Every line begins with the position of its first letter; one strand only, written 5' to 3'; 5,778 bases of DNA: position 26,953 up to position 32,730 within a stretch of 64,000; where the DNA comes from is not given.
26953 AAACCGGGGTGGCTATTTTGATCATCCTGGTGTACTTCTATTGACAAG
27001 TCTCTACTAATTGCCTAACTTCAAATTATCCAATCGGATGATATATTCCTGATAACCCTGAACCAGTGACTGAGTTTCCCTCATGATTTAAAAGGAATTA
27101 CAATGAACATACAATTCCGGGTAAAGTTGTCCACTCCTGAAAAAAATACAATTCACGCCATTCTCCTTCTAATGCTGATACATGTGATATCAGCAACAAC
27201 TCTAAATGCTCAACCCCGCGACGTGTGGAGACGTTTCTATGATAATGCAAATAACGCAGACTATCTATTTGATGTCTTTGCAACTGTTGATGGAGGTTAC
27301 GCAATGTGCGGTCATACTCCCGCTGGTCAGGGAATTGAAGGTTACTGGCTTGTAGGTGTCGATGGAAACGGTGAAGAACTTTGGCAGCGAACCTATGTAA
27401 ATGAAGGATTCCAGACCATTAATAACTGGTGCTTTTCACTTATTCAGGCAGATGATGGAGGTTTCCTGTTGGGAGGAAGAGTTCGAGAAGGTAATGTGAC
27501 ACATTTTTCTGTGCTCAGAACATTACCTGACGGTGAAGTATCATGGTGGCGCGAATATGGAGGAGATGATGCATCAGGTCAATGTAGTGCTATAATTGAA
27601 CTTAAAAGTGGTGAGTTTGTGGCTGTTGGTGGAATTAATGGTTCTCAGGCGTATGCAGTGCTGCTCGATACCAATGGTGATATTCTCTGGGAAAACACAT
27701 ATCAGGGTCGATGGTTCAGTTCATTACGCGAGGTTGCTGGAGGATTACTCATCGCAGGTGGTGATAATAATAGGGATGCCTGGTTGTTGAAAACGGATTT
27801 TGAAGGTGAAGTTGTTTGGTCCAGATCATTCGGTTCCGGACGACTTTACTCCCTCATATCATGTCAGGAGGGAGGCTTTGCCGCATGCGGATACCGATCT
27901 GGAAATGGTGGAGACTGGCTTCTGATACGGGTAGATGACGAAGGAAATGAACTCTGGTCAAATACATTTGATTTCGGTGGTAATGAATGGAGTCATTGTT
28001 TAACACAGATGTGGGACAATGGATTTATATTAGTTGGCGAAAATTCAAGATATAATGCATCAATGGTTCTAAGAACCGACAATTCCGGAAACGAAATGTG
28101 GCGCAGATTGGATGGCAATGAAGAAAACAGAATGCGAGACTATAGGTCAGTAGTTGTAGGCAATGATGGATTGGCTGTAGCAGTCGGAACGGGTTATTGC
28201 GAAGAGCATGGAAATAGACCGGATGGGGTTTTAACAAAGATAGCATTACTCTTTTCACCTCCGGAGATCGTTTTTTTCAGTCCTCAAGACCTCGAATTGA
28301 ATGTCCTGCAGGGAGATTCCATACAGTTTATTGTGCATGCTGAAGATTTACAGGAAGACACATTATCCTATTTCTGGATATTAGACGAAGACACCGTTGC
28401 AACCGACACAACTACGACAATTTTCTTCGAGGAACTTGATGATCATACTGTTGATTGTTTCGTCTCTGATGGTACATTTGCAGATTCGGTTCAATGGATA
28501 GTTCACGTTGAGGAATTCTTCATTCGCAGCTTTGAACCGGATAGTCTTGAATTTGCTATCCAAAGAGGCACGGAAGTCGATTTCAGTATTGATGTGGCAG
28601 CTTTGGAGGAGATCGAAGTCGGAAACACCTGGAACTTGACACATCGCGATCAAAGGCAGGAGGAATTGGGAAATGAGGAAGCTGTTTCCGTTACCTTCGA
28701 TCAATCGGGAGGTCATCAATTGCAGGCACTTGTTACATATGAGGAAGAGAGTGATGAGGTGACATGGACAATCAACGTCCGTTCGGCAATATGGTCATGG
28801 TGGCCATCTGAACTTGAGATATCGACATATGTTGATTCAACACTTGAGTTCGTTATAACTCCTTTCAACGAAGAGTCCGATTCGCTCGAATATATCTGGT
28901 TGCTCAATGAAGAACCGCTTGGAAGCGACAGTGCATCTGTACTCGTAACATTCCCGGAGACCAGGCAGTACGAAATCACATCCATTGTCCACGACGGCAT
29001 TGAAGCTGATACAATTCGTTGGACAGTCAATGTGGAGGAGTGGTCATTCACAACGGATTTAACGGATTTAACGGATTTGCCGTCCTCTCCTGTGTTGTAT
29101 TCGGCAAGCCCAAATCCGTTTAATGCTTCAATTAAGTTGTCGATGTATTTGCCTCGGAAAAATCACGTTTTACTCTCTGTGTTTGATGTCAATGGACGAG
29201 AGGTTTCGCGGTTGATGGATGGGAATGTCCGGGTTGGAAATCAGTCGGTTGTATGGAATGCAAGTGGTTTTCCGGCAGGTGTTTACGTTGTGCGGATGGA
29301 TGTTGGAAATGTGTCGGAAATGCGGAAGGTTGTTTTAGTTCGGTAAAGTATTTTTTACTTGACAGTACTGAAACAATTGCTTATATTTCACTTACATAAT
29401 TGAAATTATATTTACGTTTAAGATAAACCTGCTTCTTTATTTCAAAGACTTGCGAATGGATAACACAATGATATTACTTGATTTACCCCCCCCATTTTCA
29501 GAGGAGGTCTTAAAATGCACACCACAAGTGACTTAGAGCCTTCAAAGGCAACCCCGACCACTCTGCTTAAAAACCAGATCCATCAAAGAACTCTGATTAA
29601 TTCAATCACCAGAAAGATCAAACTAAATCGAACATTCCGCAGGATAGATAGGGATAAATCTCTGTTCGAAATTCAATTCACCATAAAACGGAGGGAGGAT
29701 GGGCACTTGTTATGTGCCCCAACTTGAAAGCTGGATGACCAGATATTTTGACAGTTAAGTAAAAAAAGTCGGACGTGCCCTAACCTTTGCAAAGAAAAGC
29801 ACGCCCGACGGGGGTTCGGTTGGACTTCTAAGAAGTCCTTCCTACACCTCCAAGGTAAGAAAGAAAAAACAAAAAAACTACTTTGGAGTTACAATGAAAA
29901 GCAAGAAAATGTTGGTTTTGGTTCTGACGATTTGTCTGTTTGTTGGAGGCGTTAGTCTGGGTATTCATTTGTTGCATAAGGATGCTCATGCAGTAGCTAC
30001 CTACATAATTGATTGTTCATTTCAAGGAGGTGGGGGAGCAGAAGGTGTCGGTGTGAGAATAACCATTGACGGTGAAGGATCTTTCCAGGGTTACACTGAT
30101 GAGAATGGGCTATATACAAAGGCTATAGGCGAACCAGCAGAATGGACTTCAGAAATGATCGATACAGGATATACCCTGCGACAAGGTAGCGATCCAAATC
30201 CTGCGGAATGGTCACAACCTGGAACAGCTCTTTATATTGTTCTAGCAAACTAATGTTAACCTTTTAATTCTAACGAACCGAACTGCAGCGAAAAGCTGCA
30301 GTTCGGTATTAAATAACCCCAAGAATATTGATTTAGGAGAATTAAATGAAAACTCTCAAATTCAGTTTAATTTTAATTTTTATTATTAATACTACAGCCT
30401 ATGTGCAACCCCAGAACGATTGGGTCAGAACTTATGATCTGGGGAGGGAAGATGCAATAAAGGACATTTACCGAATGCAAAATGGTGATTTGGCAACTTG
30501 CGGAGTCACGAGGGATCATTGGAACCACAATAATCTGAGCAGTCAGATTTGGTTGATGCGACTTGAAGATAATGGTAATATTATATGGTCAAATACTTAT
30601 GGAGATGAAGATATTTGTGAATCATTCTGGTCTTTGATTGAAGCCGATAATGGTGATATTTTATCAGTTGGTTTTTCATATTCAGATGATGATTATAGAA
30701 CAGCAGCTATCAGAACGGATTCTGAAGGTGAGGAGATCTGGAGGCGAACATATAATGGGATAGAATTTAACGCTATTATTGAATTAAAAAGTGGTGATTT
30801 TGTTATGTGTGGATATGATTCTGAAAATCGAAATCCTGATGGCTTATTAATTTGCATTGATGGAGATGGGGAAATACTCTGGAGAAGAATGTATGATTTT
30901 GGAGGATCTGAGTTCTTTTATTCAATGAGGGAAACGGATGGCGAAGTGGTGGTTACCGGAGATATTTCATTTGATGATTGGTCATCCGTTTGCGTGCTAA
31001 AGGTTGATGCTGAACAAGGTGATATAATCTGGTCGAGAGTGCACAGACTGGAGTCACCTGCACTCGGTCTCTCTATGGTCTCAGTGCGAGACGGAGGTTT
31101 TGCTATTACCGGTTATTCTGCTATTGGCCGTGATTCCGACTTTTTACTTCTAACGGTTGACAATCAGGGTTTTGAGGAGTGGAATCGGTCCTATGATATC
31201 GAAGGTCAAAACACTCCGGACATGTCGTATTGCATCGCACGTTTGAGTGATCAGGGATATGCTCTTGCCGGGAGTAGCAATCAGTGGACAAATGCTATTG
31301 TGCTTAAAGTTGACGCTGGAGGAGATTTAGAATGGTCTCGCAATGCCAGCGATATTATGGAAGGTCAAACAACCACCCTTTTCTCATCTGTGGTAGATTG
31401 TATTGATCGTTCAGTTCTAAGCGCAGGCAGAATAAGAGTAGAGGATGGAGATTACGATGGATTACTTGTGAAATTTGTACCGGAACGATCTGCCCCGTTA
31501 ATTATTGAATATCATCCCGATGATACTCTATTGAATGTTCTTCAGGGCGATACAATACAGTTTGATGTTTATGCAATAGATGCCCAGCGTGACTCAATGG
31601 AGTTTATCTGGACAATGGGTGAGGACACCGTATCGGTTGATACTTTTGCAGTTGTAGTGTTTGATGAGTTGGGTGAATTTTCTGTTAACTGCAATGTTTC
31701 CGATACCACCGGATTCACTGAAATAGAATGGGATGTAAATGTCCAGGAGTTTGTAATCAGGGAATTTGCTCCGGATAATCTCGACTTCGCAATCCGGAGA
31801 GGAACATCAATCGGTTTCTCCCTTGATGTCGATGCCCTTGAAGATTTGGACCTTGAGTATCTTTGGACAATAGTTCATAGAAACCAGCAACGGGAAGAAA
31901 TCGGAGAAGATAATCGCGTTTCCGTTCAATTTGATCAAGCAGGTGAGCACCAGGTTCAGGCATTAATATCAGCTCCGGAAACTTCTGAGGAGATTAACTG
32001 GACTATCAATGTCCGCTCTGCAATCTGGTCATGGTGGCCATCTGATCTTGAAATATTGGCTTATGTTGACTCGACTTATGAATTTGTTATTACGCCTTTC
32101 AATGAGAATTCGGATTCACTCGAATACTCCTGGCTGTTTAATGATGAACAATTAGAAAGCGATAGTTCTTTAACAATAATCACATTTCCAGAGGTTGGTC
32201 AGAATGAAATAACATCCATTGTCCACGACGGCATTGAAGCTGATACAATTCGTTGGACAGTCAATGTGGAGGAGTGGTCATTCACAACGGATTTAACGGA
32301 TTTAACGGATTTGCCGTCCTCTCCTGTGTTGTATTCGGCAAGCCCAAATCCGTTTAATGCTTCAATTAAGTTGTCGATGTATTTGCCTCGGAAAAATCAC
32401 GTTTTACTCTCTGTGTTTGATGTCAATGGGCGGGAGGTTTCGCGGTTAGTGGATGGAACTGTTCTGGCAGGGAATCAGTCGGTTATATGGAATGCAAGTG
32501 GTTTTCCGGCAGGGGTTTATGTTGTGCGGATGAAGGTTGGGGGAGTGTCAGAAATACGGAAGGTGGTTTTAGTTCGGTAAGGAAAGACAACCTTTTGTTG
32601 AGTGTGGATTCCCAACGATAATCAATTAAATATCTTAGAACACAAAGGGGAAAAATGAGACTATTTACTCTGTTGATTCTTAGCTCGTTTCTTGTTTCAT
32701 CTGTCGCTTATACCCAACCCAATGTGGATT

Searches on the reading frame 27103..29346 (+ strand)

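Call 25: search_protein_families(library=pfam, proteins=[window:27103-29346:+], max_evalue=0.001)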
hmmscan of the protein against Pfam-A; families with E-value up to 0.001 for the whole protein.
window:27103-29346:+ (747 aa): 2 families
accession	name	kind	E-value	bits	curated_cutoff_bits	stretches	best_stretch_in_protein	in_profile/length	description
PF18962.6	Por_Secre_tail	-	1.4e-07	32.1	27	1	670-744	3-74/75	Secretion system C-terminal sorting domain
PF16820.11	PKD_3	-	0.00015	22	26.3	0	386-449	1-61/68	PKD-like domain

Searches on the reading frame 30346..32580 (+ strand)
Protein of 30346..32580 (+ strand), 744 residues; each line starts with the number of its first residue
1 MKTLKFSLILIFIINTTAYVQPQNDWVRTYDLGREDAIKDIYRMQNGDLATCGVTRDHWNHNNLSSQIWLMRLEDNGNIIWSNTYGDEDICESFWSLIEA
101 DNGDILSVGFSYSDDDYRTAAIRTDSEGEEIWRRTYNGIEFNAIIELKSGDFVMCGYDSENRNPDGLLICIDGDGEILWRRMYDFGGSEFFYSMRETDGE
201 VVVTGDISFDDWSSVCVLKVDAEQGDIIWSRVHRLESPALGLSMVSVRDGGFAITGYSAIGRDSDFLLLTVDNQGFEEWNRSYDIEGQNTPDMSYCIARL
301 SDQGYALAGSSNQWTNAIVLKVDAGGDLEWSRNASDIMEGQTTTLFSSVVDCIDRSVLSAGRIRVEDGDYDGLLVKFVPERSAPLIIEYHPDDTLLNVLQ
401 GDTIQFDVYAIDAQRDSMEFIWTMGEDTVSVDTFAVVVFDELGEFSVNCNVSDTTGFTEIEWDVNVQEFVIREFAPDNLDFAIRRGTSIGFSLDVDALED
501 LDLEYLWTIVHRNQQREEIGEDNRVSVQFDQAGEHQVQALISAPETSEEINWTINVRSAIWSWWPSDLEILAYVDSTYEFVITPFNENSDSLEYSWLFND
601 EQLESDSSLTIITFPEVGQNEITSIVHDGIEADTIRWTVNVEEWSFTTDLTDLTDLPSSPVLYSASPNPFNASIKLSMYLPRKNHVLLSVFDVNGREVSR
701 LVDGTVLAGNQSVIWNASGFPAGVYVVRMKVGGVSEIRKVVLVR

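Call 25: search_protein_families(library=pfam, proteins=[window:30346-32580:+], max_evalue=0.001)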
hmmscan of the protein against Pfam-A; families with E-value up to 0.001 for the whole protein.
window:30346-32580:+ (744 aa): 4 families
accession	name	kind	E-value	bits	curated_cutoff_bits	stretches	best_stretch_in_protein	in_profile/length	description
PF00801.26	PKD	-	7.8e-08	32.7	23.5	0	400-458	13-72/80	PKD domain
PF18962.6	Por_Secre_tail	-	3.6e-07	30.8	27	1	667-741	3-74/75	Secretion system C-terminal sorting domain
PF16820.11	PKD_3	-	8.7e-07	29.1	26.3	0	579-618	20-58/68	PKD-like domain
PF18911.6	PKD_4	-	3.2e-06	27.6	27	1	398-459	14-76/85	PKD domain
